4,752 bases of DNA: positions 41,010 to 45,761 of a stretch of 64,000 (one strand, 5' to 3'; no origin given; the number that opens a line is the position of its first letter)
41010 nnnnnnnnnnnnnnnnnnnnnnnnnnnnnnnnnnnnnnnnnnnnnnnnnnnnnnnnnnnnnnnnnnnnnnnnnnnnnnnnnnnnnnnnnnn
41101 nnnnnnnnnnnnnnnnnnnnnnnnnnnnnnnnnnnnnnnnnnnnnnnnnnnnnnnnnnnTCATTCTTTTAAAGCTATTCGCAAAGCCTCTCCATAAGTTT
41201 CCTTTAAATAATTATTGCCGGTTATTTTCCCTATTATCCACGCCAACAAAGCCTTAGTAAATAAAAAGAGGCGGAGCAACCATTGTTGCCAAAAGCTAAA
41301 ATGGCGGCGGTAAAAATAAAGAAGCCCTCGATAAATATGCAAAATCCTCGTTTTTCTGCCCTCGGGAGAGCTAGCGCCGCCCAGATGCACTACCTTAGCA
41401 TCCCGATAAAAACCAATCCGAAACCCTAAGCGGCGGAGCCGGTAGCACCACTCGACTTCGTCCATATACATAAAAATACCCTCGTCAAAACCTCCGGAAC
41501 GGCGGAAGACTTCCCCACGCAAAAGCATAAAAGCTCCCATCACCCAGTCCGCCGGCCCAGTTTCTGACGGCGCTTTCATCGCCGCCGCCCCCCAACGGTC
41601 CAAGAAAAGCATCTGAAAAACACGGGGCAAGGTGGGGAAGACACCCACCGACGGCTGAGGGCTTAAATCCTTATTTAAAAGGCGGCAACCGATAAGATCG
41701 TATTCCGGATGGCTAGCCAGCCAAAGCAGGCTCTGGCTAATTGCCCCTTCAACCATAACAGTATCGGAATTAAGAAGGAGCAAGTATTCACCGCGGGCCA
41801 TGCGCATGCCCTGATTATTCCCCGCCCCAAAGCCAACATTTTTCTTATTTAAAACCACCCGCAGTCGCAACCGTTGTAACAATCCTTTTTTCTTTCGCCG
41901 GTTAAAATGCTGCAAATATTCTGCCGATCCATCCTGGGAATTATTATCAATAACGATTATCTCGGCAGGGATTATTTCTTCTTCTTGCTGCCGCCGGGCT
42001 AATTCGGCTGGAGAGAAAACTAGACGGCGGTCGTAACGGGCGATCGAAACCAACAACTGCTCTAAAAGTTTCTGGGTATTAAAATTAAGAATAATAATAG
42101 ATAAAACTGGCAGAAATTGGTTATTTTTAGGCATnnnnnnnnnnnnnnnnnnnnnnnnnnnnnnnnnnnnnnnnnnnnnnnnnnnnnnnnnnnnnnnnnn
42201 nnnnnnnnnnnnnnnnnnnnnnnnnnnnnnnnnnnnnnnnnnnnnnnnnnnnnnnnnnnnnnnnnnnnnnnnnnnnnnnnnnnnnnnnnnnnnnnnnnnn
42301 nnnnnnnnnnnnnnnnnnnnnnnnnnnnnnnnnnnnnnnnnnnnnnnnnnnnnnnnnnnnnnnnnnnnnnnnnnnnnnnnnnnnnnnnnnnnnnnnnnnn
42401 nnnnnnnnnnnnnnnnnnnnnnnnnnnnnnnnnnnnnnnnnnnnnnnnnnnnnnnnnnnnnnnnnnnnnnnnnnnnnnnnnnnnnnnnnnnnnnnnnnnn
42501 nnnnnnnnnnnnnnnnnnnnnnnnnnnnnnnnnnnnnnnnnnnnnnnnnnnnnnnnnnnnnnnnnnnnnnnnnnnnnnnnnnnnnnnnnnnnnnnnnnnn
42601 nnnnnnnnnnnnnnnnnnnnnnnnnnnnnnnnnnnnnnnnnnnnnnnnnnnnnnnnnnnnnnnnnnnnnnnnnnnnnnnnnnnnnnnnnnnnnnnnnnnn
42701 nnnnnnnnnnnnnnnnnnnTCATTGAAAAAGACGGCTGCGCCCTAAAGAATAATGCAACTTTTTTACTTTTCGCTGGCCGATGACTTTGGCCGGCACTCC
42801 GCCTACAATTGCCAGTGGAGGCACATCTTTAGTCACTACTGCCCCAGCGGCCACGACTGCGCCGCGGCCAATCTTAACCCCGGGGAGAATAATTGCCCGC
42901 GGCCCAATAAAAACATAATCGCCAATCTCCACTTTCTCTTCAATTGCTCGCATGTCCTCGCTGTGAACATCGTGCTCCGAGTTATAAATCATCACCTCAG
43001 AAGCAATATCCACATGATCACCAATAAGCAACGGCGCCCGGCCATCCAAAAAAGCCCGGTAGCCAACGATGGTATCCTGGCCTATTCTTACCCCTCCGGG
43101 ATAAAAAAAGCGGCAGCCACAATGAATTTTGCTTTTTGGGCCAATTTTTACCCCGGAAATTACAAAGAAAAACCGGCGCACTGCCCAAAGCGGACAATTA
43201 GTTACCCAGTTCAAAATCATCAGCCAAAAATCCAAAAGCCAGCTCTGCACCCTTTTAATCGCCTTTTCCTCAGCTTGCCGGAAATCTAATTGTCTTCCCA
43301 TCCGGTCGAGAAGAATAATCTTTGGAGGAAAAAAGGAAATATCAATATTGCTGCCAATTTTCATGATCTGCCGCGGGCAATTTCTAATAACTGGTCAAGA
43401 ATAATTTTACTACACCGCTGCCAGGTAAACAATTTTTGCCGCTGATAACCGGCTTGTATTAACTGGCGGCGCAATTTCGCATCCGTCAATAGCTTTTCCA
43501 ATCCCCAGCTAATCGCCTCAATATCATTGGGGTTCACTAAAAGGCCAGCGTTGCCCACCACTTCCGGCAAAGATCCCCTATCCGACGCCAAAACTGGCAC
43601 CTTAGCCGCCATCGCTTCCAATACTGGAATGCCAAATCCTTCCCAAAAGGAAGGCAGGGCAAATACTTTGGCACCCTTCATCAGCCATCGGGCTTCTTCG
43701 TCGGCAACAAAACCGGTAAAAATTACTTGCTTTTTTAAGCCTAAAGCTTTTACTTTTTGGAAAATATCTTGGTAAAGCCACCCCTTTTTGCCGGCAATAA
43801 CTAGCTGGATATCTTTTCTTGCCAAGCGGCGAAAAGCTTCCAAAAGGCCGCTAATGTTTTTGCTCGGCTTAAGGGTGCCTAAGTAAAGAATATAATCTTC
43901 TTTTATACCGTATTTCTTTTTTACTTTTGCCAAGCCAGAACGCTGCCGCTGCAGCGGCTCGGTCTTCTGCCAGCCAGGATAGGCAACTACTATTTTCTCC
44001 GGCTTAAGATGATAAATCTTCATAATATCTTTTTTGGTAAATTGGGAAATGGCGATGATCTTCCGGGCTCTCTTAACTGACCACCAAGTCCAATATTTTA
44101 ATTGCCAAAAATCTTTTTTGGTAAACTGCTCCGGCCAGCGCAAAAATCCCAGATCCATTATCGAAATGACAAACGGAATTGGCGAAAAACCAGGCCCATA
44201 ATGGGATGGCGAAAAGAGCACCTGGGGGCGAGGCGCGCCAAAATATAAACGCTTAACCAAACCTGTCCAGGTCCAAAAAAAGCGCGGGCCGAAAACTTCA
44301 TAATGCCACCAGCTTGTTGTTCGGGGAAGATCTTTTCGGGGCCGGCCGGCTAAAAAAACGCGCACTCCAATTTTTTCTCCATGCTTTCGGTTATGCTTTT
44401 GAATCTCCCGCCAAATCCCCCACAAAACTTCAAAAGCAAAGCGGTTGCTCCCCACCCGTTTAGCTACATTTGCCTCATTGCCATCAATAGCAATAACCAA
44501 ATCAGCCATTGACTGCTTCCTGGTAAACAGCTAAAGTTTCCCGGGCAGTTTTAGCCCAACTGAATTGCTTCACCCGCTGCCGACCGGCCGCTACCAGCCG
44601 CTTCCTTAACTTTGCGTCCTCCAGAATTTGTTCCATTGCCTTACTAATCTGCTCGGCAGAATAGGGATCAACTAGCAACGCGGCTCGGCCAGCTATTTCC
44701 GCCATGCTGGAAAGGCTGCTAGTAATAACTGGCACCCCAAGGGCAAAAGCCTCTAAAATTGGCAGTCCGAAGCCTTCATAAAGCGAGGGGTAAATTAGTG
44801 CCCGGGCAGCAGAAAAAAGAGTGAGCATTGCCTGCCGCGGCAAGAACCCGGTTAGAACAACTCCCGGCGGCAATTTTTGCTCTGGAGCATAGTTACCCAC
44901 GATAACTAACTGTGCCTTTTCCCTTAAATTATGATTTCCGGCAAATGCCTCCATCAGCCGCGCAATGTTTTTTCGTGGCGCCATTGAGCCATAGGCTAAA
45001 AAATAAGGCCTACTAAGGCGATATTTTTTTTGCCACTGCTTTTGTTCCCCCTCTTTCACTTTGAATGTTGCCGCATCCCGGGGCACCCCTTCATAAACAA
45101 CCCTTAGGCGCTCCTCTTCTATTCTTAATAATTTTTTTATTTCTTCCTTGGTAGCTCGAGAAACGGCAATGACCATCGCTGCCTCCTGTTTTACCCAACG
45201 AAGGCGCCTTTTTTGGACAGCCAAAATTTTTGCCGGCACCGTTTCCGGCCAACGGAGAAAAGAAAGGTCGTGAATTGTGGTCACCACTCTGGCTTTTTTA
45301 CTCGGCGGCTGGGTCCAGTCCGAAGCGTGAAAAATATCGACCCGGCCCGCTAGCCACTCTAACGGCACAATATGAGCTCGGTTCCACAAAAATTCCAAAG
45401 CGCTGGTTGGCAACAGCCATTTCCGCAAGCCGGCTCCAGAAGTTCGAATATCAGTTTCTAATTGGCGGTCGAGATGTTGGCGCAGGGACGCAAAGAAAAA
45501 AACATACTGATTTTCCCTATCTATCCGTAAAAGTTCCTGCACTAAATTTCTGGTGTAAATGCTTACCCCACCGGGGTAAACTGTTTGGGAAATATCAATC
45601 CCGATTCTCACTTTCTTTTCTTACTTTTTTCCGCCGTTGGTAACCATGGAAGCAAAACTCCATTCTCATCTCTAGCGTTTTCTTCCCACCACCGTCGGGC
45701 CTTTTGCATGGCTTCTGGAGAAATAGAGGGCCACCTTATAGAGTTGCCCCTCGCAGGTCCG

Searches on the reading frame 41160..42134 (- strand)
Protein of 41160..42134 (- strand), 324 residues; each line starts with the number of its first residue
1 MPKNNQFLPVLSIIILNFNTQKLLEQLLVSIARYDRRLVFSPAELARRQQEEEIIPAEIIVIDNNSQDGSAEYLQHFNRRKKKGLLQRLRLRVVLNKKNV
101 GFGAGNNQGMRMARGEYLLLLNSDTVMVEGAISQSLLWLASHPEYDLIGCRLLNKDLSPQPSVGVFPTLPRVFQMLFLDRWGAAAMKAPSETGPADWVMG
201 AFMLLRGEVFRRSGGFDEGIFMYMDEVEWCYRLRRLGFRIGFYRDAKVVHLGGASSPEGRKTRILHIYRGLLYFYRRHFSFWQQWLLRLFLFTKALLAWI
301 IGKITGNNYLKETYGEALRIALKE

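Call 14: search_protein_families(library=pfam, proteins=[window:41160-42134:-], max_evalue=0.00001)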
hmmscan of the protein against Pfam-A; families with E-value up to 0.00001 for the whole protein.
window:41160-42134:- (324 aa): 3 families
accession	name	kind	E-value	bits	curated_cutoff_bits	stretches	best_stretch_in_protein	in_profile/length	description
PF00535.33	Glycos_transf_2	-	4.8e-17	62.8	23.3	1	12-153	1-117/168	Glycosyl transferase family 2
PF13641.12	Glyco_tranf_2_3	-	6.6e-14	52.9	27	1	54-254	28-215/230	Glycosyltransferase like family 2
PF13632.12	Glyco_trans_2_3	-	3.3e-09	37.3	27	1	118-300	2-173/198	Glycosyl transferase family group 2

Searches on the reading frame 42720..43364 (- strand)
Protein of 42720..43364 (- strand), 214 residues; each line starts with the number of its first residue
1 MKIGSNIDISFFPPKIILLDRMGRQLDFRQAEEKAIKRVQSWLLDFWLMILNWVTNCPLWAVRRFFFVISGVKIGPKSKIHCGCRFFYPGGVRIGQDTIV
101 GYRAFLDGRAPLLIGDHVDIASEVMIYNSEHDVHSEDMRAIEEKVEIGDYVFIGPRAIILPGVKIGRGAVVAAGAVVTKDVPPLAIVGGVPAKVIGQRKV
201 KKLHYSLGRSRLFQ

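Call 14: search_protein_families(library=pfam, proteins=[window:42720-43364:-], max_evalue=0.00001)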
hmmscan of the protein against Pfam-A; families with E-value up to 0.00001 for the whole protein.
window:42720-43364:- (214 aa): 2 families
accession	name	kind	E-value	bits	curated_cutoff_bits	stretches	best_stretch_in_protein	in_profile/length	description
PF00132.30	Hexapep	-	2.8e-16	58.9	27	1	145-179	2-36/36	Bacterial transferase hexapeptide (six repeats)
PF14602.12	Hexapep_2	-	1.8e-10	40.8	27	1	145-179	2-34/34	Hexapeptide repeat of succinyl-transferase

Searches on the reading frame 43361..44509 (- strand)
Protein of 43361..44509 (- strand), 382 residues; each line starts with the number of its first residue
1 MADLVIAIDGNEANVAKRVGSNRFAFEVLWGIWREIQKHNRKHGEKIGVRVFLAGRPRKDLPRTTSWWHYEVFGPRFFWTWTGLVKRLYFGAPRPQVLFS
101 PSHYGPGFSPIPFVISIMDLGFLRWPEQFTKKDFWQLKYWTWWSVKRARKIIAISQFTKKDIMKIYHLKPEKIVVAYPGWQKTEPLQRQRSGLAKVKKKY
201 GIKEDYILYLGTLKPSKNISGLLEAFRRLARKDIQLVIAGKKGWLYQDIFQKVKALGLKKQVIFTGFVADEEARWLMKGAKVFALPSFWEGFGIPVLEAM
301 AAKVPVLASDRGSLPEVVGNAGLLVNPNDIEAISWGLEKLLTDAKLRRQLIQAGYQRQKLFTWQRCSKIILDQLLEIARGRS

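Call 15: search_protein_families(library=pfam, proteins=[window:43361-44509:-], max_evalue=0.00001)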
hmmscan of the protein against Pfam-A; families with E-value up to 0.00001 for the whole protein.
window:43361-44509:- (382 aa): 5 families
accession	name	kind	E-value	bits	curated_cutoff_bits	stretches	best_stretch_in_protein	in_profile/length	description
PF00534.26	Glycos_transf_1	-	2.5e-43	148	26.4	1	197-357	6-172/172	Glycosyl transferases group 1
PF13692.12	Glyco_trans_1_4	-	7.1e-34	117.5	27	1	205-343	2-142/142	Glycosyl transferases group 1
PF20706.3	GT4-conflict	-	9.3e-10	38.5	26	1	201-312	194-314/385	Family 4 Glycosyltransferase in conflict systems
PF13439.12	Glyco_transf_4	-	1e-08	35.8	28.5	1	64-179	43-165/170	Glycosyltransferase Family 4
PF13524.12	Glyco_trans_1_2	-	3.1e-07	30.9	25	1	223-365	6-137/144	Glycosyl transferase-like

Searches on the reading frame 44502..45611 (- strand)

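Call 15: search_protein_families(library=pfam, proteins=[window:44502-45611:-], max_evalue=0.00001)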
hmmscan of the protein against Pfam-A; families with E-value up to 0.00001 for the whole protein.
window:44502-45611:- (369 aa): 6 families
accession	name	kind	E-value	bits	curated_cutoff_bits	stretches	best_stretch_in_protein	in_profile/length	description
PF00534.26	Glycos_transf_1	-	4.3e-32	111.4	26.4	1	193-346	7-172/172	Glycosyl transferases group 1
PF13692.12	Glyco_trans_1_4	-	1e-24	87.8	27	1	202-332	2-142/142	Glycosyl transferases group 1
PF13439.12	Glyco_transf_4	-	4e-17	63.2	28.5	1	13-178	1-168/170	Glycosyltransferase Family 4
PF13524.12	Glyco_trans_1_2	-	1.1e-09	38.8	25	1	231-360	13-143/144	Glycosyl transferase-like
PF20706.3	GT4-conflict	-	2.4e-08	33.8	26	1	251-358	263-384/385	Family 4 Glycosyltransferase in conflict systems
PF13579.12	Glyco_trans_4_4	-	1.6e-06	29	29.7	1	14-173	1-156/158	Glycosyl transferase 4-like domain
